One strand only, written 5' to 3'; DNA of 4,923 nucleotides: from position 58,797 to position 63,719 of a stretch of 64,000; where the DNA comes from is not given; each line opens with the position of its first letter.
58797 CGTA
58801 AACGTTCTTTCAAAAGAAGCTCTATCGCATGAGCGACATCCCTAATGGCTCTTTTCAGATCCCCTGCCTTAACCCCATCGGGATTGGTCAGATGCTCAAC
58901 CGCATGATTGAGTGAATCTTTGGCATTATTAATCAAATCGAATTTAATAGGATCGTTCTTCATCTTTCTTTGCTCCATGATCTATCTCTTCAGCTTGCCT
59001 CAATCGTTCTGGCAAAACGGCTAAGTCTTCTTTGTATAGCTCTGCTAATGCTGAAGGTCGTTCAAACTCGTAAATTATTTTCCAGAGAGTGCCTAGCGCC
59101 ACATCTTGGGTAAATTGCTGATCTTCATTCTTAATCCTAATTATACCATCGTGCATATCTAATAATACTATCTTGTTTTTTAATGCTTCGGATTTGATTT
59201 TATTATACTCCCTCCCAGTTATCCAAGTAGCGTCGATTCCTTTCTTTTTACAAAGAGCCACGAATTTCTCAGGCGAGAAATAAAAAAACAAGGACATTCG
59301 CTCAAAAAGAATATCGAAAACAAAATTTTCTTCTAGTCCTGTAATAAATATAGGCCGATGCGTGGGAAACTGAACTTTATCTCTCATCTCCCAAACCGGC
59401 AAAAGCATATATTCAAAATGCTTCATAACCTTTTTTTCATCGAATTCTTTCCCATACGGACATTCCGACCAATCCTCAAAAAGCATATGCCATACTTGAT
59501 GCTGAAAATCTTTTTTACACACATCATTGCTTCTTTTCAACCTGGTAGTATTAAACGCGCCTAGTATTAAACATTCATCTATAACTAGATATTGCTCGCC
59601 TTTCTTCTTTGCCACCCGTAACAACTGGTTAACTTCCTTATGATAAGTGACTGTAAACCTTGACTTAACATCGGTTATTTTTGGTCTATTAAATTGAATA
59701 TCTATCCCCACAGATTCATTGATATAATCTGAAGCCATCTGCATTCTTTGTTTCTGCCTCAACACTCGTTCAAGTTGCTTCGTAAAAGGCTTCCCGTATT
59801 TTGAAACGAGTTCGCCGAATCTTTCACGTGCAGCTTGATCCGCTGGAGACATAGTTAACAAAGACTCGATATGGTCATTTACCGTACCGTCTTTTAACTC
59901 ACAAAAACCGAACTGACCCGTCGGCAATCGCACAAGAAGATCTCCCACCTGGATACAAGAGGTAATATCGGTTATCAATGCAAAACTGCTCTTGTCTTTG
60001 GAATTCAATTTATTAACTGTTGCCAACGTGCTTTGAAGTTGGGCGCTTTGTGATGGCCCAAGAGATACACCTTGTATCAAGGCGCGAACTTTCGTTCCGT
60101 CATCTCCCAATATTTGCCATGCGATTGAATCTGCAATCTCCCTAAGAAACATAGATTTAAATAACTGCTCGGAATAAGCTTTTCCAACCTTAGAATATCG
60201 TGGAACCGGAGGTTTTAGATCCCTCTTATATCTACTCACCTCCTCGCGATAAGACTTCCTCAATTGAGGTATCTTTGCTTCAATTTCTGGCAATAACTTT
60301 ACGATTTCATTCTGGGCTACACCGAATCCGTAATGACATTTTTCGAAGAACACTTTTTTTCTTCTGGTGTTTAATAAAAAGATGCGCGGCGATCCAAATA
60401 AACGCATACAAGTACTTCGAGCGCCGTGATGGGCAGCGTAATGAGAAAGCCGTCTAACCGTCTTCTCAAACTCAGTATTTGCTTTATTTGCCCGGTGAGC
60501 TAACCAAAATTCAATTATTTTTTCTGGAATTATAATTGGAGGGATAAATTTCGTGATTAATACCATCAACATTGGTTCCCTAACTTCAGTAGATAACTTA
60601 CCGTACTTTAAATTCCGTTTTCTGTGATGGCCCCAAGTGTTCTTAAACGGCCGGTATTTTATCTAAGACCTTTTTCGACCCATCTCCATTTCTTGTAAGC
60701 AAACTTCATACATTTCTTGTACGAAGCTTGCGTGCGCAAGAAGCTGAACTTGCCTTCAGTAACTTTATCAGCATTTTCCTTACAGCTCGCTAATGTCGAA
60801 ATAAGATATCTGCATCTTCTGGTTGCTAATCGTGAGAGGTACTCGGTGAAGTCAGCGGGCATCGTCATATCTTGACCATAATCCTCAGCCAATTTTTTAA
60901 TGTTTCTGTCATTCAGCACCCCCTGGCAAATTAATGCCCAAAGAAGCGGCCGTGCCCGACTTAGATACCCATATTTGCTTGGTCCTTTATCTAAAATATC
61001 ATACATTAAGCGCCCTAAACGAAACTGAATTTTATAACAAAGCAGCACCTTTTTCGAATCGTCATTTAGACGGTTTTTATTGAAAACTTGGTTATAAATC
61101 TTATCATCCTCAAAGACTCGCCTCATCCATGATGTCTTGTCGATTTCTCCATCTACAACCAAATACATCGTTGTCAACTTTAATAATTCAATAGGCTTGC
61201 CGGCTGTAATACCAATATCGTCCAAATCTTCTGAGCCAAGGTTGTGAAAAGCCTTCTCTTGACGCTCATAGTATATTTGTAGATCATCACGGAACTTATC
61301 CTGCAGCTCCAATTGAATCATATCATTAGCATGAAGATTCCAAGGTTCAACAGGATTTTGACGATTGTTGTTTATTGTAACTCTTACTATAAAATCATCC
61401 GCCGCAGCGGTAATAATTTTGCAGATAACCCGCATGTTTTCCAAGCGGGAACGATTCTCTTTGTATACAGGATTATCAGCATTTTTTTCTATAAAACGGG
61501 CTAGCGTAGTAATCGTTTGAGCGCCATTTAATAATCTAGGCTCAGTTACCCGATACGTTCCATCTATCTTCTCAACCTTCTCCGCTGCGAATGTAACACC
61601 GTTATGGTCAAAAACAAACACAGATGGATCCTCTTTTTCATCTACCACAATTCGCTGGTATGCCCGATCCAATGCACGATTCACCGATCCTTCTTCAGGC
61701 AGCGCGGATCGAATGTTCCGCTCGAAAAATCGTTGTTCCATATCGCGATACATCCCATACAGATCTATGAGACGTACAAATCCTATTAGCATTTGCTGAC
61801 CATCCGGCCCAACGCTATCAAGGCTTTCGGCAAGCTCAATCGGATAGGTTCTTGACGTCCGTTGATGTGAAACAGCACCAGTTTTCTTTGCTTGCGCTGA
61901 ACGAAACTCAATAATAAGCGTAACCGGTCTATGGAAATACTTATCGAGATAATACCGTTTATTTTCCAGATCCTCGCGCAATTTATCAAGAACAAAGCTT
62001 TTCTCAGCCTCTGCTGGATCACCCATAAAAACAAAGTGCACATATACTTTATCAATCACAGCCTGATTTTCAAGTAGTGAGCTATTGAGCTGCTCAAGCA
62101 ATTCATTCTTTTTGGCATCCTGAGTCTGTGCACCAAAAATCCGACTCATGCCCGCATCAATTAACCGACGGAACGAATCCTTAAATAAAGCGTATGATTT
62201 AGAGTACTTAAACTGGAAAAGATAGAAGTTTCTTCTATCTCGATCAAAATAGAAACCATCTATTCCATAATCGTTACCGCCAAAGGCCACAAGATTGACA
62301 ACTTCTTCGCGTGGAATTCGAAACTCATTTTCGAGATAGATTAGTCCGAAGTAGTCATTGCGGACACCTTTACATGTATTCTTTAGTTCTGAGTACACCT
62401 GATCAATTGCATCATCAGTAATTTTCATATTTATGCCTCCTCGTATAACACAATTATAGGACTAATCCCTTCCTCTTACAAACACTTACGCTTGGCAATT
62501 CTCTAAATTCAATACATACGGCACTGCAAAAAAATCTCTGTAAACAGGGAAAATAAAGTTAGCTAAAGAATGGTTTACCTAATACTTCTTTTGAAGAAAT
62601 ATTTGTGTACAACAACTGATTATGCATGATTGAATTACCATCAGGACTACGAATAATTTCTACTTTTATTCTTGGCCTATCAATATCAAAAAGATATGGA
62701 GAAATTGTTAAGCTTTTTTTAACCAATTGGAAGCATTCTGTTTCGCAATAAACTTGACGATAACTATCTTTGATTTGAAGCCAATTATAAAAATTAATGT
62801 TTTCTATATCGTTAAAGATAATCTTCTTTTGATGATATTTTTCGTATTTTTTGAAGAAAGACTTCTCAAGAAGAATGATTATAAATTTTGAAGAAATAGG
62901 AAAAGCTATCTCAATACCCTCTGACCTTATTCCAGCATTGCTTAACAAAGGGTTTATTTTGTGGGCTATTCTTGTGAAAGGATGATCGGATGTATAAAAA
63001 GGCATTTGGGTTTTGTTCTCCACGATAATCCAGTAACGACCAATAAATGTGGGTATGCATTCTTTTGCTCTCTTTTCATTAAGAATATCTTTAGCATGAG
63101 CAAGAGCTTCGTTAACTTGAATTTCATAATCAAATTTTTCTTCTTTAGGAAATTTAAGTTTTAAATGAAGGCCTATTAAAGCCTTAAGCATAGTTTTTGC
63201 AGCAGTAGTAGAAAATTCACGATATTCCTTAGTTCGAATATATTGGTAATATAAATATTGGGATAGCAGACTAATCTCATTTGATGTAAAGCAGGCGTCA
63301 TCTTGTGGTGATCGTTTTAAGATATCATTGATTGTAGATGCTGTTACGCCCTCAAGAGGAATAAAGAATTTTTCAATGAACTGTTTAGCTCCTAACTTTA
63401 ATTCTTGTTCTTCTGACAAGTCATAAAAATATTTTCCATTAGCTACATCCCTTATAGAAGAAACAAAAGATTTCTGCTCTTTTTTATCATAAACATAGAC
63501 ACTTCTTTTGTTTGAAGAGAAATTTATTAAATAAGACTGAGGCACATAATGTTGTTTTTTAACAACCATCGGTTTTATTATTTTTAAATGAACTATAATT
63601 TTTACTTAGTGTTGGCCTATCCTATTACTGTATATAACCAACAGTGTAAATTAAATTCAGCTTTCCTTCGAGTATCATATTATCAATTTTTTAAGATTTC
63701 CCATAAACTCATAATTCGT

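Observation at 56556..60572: Four-gene cluster with three different HEPN-motif proteins plus a large PD-(D/E)xK-like protein: candidate uncharacterised defence / abortive-infection system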

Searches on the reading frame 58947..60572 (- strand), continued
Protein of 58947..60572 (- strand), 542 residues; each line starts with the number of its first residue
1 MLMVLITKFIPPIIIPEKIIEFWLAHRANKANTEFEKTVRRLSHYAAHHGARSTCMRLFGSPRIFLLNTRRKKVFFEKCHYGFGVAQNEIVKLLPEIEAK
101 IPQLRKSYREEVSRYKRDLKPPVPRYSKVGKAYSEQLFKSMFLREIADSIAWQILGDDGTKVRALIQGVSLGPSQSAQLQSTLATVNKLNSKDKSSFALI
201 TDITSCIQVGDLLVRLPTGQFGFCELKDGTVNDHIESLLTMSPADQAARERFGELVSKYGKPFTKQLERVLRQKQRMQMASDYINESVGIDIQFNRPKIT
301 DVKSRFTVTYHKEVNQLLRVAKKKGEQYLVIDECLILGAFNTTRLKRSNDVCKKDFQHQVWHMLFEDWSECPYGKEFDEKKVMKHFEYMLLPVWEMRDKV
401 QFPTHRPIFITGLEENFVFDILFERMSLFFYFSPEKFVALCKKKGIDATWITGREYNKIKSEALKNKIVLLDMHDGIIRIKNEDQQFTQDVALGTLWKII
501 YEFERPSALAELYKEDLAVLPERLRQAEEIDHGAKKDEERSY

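Call 87: search_protein_families(library=pfam, alignment_id=A6, max_evalue=0.00001)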
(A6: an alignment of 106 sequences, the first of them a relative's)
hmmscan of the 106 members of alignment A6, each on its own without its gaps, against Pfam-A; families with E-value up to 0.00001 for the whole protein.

A. member 1, L045:1-561:+ (187 aa): 0 families

B. families by the number of members that match (of 106 scanned): 105 families (the first 25 are shown)
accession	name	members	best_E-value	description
PF00589.27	Phage_integrase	2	8.5e-43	Phage integrase family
PF13175.12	AAA_15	2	5.4e-34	AAA ATPase domain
PF00580.27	UvrD-helicase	2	2.1e-29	UvrD/REP helicase N-terminal domain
PF01555.25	N6_N4_Mtase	2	4.2e-24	DNA methylase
PF13304.12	AAA_21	2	2e-15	AAA domain, putative AbiEii toxin, Type IV TA system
PF24447.1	RE_BanI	1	1e-141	Type II restriction enzyme BanI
PF03169.20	OPT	1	7.8e-102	OPT oligopeptide transporter protein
PF00145.23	DNA_methylase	1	1.3e-94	C-5 cytosine-specific DNA methylase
PF00478.31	IMPDH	1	1e-88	IMP dehydrogenase / GMP reductase domain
PF02618.21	YceG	1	7e-69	YceG-like family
PF07690.21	MFS_1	1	3.4e-53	Major Facilitator Superfamily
PF02662.21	FlpD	1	3.2e-51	Methyl-viologen-reducing hydrogenase, delta subunit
PF00398.26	RrnaAD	1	3.5e-45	Ribosomal RNA adenine dimethylase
PF00941.27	FAD_binding_5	1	5.4e-45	FAD binding domain in molybdopterin dehydrogenase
PF03641.19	Lysine_decarbox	1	7.6e-44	Possible lysine decarboxylase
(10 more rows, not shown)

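Call 88: search_protein_families(library=padloc, alignment_id=A6, max_evalue=0.00001)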
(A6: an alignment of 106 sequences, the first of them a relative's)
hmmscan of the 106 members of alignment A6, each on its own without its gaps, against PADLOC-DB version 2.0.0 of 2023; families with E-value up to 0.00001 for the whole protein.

A. member 1, L045:1-561:+ (187 aa): 0 families

B. families by the number of members that match (of 106 scanned): 349 families (the first 25 are shown)
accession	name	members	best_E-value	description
PDLC04134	mad2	4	3.1e-18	mads_2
PDLC00091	GajA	3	2.5e-28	AAA ATPase domain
PDLC04239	PDC-M01A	3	3.9e-15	-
PDLC00305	PtuA1|PtuA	3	1.8e-09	AAA ATPase domain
PDLC04213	HEC-02A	3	1.5e-08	-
PDLC00303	PtuA1|PtuA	2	7.7e-71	AAA ATPase domain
PDLC00273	PtuA1|PtuA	2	1.3e-56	AAA ATPase domain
PDLC00070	GajA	2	2.4e-45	AAA ATPase domain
PDLC02358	Old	2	1.1e-42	Old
PDLC02979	AriA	2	2.2e-35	-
PDLC00283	PtuA1|PtuA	2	6.4e-32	AAA ATPase domain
PDLC00080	GajA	2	4e-31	AAA ATPase domain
PDLC03802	RTasHel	2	4.3e-31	DRT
PDLC00265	PtuA1|PtuA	2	2.9e-30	AAA ATPase domain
PDLC00099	GajA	2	3.2e-30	AAA ATPase domain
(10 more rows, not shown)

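Call 94: find_encoding_contigs(protein=P0007, flank=6000, max_places=2)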
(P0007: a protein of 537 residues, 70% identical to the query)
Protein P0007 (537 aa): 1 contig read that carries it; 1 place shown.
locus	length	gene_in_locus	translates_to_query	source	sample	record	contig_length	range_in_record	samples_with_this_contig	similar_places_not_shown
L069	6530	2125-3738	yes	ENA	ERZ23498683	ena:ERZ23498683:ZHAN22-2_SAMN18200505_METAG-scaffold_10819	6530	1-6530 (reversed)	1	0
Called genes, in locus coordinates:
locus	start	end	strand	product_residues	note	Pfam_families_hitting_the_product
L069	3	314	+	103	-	?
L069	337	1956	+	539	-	PF02810:SEC-C (weak)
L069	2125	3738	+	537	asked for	-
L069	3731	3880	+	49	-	-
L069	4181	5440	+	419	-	PF01555:N6_N4_Mtase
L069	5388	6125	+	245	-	-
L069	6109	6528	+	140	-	?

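Call 102: find_related_loci(query=A4, collection=viral_contigs, flank=5000)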
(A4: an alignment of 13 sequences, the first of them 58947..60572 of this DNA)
Query A4 (542 aa) in viral_contigs; peptide patterns used: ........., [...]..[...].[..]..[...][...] (x = any residue, [..] = any of these).
54 stretches matched a pattern, but none encodes a relative of the query by tblastn (E <= 1e-3).

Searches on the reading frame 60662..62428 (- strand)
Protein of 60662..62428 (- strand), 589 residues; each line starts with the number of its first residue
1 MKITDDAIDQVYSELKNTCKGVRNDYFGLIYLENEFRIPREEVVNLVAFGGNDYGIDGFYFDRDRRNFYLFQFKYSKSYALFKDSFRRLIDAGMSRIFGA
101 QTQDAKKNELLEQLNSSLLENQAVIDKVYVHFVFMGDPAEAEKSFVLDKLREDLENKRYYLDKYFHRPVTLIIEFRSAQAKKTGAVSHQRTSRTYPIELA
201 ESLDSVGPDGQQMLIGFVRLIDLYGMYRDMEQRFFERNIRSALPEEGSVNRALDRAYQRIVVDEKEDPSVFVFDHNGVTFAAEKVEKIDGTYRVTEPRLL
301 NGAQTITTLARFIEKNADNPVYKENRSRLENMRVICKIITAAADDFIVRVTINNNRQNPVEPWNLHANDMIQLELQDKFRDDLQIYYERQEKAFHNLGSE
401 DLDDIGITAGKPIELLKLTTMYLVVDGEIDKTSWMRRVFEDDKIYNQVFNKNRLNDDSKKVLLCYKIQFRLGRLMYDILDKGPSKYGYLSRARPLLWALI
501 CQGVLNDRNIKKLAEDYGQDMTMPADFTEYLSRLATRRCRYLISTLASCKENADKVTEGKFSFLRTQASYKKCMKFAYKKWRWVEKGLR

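Call 3: search_protein_families(library=pfam, proteins=[window:60662-62428:-], max_evalue=1)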
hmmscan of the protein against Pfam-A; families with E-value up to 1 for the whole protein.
window:60662-62428:- (589 aa): 2 families
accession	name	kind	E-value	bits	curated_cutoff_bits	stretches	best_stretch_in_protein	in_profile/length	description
PF10592.14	AIPR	-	4.1e-21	76.4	25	1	235-398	1-159/308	AIPR protein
PF21238.2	Pus10_C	-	0.12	12.3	27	1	355-414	10-69/232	Pus10, C-terminal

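Call 4: search_protein_families(library=padloc, proteins=[window:60662-62428:-], max_evalue=1)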
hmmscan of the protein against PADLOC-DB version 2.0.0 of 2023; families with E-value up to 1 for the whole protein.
window:60662-62428:- (589 aa): 1 family
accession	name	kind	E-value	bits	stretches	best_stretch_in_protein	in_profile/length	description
PDLC02357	AbiU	-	2.9e-28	97.4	1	66-401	84-389/537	AbiU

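Call 5: search_protein_families(library=ncbifam, proteins=[window:60662-62428:-], max_evalue=1)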
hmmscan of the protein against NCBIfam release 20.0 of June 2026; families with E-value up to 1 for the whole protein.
window:60662-62428:- (589 aa): 1 family
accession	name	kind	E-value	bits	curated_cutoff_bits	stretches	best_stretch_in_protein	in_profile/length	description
NF002556.0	PRK02119.1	equivalog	0.0039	17.4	119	1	96-135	10-49/73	hypothetical protein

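Call 6: search_protein_families(library=phrogs, proteins=[window:60662-62428:-], max_evalue=1)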
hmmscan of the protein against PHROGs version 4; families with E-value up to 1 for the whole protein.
window:60662-62428:- (589 aa): 3 families
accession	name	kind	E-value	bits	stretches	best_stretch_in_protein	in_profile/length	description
phrog_1841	-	moron, auxiliary metabolic gene and host takeover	3.9e-32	112.9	1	40-574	52-559/567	Abi alpha-like abortive infection mechanism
phrog_31871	-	unknown function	2.9e-09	37.5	1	257-458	9-196/328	-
phrog_11668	-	unknown function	0.076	13.7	1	424-528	49-156/202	-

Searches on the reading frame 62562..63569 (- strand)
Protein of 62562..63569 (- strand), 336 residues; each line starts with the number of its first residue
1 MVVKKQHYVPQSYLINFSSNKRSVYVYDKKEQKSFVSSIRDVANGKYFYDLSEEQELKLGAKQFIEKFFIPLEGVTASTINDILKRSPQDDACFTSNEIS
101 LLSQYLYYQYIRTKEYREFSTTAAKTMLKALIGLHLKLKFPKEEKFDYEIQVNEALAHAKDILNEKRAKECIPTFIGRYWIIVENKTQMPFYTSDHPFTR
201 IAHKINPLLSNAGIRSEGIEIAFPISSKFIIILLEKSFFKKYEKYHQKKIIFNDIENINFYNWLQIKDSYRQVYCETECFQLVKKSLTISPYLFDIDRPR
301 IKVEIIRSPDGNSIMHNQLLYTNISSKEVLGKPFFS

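Call 3: search_protein_families(library=pfam, proteins=[window:62562-63569:-], max_evalue=1)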
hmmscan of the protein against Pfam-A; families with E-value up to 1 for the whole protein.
window:62562-63569:- (336 aa): 3 families
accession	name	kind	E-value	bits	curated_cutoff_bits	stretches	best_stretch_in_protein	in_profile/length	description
PF14022.11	DUF4238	-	2.3e-42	145.8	27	1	5-275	1-277/281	Protein of unknown function (DUF4238)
PF11339.14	DUF3141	-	0.1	11.6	29.7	1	29-138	359-471/582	Protein of unknown function (DUF3141)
PF09209.16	CecR_C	-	0.23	12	24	1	62-113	41-91/125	HTH-type transcriptional dual regulator CecR, C-terminal domain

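Call 4: search_protein_families(library=padloc, proteins=[window:62562-63569:-], max_evalue=1)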
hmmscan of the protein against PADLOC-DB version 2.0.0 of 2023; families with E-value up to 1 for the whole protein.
window:62562-63569:- (336 aa): 1 family
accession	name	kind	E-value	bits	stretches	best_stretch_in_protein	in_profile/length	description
PDLC03000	DUF4238-Pers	-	7.7e-06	23.6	1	2-134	3-129/309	-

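Call 5: search_protein_families(library=ncbifam, proteins=[window:62562-63569:-], max_evalue=1)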
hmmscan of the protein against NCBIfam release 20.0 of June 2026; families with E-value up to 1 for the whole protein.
window:62562-63569:- (336 aa): 1 family
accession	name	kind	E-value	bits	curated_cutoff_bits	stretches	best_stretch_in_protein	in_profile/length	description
NF040578.1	S1_dom_Ygs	exception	0.011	15.8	175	1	202-268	45-110/122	S1 domain-containing post-transcriptional regulator Ygs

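Call 6: search_protein_families(library=phrogs, proteins=[window:62562-63569:-], max_evalue=1)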
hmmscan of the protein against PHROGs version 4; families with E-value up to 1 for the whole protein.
window:62562-63569:- (336 aa): 1 family
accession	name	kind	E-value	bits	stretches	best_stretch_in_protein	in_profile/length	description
phrog_29785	-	unknown function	0.00037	21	1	2-134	3-129/309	-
